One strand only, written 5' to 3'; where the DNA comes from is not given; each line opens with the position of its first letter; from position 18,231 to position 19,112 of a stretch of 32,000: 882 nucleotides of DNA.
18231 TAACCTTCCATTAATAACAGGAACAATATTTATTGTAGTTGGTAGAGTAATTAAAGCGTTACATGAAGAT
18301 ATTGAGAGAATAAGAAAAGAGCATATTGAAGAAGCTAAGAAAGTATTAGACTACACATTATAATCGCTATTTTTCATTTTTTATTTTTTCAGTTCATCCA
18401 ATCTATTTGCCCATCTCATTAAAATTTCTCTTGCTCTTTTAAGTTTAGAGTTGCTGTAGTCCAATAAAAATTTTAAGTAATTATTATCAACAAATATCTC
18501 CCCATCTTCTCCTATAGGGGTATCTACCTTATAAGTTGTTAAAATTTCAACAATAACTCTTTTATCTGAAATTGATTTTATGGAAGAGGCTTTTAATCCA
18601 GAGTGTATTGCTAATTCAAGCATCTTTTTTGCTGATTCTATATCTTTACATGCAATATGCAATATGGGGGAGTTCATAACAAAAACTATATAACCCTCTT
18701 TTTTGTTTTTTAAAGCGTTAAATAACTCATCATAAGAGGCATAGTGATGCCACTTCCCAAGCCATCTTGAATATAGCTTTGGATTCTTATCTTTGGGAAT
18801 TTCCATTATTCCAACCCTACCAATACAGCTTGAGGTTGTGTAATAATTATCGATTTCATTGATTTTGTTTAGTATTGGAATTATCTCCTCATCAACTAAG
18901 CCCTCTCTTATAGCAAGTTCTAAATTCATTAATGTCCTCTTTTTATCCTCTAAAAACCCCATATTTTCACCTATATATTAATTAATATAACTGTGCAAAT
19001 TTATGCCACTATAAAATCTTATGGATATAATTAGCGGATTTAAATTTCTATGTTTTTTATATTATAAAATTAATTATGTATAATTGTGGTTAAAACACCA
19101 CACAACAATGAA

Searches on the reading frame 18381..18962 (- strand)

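Call 84: search_protein_families(library=pfam, proteins=[window:18381-18962:-], max_evalue=0.00001)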
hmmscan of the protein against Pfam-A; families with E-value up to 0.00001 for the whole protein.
window:18381-18962:- (193 aa): 1 family
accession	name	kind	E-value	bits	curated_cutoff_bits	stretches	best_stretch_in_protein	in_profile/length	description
PF02676.19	TYW3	-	4.4e-52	176.9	27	1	6-189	2-210/211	Methyltransferase TYW3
